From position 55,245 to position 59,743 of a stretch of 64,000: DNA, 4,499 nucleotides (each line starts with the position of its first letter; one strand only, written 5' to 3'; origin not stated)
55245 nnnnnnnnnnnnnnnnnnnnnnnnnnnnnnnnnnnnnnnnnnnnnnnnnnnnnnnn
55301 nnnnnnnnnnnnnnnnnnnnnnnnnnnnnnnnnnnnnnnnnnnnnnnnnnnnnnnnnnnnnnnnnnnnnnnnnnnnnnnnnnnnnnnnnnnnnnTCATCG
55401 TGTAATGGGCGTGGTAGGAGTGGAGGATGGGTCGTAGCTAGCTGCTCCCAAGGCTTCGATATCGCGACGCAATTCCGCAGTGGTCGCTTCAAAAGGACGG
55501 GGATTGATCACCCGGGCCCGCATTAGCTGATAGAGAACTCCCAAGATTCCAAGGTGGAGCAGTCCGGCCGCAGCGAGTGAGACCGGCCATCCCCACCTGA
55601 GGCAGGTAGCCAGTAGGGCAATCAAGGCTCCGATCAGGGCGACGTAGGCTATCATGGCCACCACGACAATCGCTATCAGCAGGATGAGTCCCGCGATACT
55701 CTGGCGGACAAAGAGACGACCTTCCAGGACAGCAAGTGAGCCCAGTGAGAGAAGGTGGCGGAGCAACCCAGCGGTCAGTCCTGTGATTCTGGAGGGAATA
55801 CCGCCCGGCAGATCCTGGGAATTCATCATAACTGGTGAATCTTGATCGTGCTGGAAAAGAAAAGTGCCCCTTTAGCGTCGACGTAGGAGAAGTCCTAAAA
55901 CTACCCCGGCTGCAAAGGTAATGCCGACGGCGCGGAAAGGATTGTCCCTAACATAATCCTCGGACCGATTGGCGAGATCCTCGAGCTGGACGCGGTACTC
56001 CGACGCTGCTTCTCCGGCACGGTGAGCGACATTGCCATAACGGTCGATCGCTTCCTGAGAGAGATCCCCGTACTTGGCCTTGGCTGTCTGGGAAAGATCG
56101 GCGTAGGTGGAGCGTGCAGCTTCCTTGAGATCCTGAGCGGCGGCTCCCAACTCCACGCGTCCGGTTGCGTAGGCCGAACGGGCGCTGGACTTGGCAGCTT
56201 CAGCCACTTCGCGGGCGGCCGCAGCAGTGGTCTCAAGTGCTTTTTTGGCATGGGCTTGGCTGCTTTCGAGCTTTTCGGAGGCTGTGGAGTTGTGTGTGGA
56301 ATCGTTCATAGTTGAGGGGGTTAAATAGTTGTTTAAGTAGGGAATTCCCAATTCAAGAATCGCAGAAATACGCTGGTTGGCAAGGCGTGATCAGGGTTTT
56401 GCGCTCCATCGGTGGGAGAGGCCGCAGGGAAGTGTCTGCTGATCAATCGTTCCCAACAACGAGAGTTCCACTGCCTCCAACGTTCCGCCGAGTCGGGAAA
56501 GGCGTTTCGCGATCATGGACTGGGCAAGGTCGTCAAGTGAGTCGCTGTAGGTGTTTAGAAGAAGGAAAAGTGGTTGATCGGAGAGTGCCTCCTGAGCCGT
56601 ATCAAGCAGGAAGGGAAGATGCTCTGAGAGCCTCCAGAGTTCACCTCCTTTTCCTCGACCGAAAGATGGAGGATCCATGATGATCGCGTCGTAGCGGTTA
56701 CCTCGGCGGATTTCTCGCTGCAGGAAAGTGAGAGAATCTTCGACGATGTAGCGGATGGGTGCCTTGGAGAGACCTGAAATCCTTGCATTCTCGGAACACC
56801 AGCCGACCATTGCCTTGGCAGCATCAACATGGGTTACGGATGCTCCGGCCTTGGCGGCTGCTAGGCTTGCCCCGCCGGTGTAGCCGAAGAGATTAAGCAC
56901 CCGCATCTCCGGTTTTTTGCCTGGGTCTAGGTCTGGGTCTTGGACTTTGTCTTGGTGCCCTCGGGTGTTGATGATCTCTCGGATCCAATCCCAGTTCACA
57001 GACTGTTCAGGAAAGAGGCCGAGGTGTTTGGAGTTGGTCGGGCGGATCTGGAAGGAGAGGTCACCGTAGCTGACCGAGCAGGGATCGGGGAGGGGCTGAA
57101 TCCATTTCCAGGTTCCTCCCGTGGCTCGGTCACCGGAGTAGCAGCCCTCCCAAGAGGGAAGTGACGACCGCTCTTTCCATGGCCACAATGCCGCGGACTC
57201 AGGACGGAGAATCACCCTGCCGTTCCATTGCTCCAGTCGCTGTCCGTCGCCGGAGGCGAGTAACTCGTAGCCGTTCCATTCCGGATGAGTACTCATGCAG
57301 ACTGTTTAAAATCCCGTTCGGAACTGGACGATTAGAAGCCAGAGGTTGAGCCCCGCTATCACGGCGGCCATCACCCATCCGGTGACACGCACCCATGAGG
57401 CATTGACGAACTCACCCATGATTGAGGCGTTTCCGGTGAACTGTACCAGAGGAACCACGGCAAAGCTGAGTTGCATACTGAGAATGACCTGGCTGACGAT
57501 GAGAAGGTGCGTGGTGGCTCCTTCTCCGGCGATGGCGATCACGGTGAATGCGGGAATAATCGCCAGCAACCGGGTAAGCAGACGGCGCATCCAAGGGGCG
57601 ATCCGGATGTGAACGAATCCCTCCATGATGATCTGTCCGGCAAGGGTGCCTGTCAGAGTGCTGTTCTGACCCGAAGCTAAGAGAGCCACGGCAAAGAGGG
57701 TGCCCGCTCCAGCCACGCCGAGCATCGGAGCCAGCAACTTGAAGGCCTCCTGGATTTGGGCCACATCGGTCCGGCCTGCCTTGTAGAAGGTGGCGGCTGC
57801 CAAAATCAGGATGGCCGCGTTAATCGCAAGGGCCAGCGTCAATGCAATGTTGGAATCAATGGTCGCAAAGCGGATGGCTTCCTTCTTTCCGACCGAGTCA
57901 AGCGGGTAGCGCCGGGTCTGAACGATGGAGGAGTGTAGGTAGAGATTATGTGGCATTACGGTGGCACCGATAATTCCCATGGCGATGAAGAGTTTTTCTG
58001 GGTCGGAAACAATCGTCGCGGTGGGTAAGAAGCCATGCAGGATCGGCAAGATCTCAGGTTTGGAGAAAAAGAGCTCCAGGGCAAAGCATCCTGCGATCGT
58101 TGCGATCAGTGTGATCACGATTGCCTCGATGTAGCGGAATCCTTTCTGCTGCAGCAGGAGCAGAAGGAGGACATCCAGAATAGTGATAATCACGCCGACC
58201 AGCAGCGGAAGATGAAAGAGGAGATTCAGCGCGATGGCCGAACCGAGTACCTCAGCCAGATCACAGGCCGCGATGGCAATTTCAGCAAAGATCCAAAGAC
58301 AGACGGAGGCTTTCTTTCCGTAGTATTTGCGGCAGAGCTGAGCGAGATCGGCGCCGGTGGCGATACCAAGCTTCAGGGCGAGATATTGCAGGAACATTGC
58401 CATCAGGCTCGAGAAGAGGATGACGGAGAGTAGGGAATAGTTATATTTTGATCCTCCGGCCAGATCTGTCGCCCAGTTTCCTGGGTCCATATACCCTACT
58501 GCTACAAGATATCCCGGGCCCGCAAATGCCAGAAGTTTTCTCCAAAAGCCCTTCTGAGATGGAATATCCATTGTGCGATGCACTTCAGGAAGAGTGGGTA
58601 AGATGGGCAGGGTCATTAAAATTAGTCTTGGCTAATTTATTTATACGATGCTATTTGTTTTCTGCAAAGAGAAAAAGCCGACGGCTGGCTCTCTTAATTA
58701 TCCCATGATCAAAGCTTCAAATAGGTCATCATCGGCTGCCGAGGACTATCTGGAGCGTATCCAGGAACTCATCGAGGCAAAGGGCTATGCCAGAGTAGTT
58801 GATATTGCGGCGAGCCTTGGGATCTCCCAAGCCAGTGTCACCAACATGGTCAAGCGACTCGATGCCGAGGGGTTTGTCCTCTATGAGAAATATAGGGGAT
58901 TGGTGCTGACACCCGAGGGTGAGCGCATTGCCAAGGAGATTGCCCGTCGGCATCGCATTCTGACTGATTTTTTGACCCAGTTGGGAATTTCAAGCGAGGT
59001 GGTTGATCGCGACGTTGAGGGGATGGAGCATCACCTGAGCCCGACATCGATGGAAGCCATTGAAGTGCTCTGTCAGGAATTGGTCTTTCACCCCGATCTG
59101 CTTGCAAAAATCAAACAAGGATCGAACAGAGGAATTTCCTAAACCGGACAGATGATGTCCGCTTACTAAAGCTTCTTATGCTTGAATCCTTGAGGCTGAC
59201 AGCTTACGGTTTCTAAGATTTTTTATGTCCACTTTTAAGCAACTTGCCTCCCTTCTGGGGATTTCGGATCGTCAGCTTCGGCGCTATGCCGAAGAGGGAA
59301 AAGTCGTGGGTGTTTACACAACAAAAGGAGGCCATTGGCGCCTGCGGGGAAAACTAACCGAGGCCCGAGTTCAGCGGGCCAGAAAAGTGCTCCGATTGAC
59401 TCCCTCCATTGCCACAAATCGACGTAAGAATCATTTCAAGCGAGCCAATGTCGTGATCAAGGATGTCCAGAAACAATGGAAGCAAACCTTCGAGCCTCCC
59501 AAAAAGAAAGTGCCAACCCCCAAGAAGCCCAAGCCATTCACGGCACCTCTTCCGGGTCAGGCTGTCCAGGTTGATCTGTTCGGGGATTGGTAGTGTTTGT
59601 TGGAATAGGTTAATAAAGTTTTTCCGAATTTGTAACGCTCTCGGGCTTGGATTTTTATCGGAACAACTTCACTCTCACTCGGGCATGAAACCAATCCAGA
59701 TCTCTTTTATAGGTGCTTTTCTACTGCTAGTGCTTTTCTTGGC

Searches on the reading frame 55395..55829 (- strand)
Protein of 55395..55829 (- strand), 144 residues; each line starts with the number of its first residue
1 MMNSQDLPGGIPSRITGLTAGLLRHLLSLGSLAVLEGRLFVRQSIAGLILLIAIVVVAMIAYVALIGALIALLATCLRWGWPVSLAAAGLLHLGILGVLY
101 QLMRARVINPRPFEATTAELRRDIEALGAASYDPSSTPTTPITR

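Call 73: search_protein_families(library=pfam, proteins=[window:55395-55829:-], max_evalue=0.01)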
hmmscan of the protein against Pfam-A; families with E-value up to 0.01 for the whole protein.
window:55395-55829:- (144 aa): 1 family
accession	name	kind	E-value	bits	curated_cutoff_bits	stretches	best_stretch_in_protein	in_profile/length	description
PF07332.16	Phage_holin_3_6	-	5.2e-09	36.6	28.4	1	31-127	20-115/116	Putative Actinobacterial Holin-X, holin superfamily III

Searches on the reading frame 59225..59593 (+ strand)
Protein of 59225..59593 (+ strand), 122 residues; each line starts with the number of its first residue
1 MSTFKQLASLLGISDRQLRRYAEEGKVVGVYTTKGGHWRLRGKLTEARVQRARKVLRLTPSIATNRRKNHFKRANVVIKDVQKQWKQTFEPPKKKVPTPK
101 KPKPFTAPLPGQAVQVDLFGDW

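Call 73: search_protein_families(library=pfam, proteins=[window:59225-59593:+], max_evalue=0.01)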
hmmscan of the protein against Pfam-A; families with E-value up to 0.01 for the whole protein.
window:59225-59593:+ (122 aa): 4 families
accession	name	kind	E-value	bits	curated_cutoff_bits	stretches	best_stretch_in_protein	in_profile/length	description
PF12728.13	HTH_17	-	1.2e-05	26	27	1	3-42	3-40/51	Helix-turn-helix domain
PF00376.29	MerR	-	1.6e-05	25.1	28.2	1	5-39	3-37/38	MerR family regulatory protein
PF13411.12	MerR_1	-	0.00029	21.3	21.6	1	4-39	3-37/69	MerR HTH family regulatory protein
PF13338.12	AbiEi_4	-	0.0021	18.6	25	1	3-27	15-38/49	Transcriptional regulator, AbiEi antitoxin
